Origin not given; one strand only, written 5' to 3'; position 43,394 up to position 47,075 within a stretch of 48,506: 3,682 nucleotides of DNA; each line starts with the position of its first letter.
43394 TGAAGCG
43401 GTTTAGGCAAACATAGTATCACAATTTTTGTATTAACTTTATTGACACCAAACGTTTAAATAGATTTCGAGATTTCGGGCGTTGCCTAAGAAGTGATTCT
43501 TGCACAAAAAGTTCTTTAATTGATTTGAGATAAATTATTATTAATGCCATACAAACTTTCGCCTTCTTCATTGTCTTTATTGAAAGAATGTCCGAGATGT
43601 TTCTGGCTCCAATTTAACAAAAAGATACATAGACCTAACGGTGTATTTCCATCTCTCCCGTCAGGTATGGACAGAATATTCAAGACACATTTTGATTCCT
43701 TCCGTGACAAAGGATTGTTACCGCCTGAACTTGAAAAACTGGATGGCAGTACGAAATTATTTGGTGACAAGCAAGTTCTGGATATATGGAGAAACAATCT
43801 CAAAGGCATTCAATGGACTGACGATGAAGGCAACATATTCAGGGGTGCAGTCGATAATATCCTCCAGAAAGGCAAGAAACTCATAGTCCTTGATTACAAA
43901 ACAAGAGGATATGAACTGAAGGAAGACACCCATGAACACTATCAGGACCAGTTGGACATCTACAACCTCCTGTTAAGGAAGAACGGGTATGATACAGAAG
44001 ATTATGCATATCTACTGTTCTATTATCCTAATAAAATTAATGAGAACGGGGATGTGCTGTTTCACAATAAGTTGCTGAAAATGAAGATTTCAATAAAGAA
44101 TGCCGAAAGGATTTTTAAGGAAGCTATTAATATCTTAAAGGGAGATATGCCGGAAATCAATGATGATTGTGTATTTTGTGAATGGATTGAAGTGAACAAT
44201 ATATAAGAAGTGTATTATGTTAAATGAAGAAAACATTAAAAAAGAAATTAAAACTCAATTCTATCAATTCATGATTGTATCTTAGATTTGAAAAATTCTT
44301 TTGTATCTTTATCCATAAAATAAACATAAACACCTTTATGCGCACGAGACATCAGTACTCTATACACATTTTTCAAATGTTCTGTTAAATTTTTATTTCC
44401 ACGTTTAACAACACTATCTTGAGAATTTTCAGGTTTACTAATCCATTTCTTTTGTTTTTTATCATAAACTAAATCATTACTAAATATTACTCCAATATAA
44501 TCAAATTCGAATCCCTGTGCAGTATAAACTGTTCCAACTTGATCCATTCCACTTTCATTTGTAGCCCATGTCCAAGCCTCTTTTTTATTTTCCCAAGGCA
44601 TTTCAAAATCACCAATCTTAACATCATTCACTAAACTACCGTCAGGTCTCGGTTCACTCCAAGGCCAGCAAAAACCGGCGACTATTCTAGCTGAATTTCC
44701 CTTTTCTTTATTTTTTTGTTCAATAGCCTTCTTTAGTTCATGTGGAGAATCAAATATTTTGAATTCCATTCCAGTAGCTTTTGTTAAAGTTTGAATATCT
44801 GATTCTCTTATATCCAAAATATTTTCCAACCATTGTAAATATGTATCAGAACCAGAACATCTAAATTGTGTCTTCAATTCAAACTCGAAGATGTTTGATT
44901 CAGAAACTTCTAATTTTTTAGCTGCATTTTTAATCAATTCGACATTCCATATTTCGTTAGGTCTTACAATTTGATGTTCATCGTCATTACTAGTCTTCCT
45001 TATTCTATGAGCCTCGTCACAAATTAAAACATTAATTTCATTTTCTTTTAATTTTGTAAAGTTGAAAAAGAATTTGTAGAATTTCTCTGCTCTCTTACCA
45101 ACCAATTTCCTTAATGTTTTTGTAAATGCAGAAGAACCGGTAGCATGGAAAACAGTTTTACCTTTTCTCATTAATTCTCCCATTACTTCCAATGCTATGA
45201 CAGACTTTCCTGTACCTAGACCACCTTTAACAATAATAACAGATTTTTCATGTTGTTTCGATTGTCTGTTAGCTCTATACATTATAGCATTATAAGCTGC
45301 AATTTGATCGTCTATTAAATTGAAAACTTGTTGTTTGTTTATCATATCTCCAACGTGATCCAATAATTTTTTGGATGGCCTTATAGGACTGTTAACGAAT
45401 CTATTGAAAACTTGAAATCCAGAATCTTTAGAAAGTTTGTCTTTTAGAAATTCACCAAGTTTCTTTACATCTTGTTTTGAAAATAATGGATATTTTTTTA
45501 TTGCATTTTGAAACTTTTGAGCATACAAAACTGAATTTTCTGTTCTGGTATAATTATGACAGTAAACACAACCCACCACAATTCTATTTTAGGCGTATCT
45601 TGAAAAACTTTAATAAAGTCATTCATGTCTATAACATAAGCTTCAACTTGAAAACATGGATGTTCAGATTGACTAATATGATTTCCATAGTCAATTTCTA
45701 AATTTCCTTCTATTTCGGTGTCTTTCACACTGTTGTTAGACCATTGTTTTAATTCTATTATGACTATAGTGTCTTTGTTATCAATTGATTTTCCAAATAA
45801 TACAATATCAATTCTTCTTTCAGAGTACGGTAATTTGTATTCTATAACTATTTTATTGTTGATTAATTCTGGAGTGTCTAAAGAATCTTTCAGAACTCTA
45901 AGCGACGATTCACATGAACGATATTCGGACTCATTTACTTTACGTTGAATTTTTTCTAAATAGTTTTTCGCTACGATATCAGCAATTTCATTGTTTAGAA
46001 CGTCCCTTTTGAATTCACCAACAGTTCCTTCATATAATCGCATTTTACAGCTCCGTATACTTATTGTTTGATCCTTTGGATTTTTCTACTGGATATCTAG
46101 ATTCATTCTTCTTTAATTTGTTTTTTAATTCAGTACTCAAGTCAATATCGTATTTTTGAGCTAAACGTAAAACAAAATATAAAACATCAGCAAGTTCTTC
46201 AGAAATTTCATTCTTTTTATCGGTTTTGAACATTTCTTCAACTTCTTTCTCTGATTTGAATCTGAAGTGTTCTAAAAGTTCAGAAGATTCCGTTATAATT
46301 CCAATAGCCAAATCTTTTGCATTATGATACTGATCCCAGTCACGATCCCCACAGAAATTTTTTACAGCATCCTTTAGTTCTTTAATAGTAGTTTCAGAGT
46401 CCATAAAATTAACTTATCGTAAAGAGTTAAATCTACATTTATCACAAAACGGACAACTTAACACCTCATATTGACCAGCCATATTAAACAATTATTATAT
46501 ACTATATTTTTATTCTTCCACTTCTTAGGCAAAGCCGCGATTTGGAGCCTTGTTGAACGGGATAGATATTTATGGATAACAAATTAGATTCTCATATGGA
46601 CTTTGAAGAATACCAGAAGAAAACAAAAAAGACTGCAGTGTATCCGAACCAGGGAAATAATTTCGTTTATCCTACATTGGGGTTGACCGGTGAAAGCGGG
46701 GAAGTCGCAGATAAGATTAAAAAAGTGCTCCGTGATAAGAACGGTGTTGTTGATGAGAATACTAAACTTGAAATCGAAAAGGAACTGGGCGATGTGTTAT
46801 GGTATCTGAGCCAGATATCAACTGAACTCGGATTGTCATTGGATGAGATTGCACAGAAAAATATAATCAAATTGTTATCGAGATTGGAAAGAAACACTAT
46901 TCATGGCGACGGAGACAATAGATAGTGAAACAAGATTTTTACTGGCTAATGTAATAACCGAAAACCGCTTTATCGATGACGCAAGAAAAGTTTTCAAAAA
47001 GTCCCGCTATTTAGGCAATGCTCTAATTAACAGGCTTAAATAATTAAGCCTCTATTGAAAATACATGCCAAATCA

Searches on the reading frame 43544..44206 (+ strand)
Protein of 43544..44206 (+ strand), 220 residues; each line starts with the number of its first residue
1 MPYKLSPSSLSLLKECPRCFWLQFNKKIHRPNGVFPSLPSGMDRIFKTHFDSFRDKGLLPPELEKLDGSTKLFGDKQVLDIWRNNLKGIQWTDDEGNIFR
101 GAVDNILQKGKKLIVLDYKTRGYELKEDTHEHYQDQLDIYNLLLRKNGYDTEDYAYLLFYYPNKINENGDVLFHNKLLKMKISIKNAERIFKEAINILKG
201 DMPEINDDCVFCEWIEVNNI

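Call 87: search_protein_families(library=pfam, proteins=[window:43544-44206:+], max_evalue=0.001)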
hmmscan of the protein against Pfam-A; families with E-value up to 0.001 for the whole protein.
window:43544-44206:+ (220 aa): 1 family
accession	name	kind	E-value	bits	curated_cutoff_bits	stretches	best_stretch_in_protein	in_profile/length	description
PF12705.13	PDDEXK_1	-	3.6e-12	47.2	22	1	98-216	123-244/247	PD-(D/E)XK nuclease superfamily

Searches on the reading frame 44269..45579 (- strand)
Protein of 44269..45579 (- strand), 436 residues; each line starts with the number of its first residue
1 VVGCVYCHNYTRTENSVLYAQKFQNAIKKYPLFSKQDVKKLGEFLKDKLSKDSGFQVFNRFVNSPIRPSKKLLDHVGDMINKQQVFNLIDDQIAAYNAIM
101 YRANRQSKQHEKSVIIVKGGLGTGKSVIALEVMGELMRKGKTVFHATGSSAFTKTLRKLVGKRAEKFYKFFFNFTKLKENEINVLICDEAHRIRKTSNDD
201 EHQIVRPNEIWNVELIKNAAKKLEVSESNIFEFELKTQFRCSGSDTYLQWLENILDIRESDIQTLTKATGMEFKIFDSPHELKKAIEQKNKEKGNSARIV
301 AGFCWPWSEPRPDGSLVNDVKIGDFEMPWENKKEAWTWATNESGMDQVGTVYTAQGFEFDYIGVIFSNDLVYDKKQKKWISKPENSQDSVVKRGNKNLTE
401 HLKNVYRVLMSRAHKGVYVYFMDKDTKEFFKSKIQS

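Call 87: search_protein_families(library=pfam, proteins=[window:44269-45579:-], max_evalue=0.001)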
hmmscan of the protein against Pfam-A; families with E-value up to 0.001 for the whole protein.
window:44269-45579:- (436 aa): 6 families
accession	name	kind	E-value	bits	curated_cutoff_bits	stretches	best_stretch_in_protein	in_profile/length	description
PF09848.15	SLFN-g3_helicase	-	1e-76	259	24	2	200-423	122-354/354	Schlafen group 3, DNA/RNA helicase domain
PF00004.35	AAA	-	1.8e-05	25.6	21.2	1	116-202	2-78/131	ATPase family associated with various cellular activities (AAA)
PF04851.21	ResIII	-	1.9e-05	25.1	22.5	0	87-144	3-58/164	Type III restriction enzyme, res subunit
PF13604.12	AAA_30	-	4.3e-05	23.8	27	1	105-193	11-100/191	AAA domain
PF25199.1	nSTAND_NTPase5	-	4.5e-05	23.8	34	1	87-158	16-89/145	Novel STAND NTPase 5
PF24883.2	NPHP3_N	-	0.00085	20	24.8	0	107-202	17-88/164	Nephrocystin 3, N-terminal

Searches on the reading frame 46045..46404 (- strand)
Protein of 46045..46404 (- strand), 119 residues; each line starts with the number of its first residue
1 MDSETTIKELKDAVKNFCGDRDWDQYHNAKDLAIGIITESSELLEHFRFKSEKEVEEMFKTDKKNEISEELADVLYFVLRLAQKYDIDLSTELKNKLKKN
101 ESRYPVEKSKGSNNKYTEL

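Call 87: search_protein_families(library=pfam, proteins=[window:46045-46404:-], max_evalue=0.001)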
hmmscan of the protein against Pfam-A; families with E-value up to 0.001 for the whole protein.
window:46045-46404:- (119 aa): 4 families
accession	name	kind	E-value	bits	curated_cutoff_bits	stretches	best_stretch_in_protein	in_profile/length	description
PF12643.12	MazG-like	-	1.3e-15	57.8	27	1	39-119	6-85/85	MazG-like family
PF03819.22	MazG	-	1.4e-06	28.9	22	1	53-105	15-71/74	MazG nucleotide pyrophosphohydrolase domain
PF01503.22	PRA-PH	-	3.1e-05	24.7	21.3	1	43-91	24-77/86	Phosphoribosyl-ATP pyrophosphohydrolase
PF08761.16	dUTPase_2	-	5.2e-05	24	22.9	1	25-101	24-98/162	dUTPase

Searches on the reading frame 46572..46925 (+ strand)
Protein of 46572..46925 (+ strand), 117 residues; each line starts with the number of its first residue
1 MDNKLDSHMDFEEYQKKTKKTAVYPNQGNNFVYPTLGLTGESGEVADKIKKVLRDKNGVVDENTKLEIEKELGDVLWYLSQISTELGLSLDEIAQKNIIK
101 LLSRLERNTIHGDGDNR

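Call 87: search_protein_families(library=pfam, proteins=[window:46572-46925:+], max_evalue=0.001)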
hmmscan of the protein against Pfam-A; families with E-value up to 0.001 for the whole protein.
window:46572-46925:+ (117 aa): 1 family
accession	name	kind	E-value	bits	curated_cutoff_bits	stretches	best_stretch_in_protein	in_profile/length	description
PF03819.22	MazG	-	2.3e-10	41.1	22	1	37-104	9-69/74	MazG nucleotide pyrophosphohydrolase domain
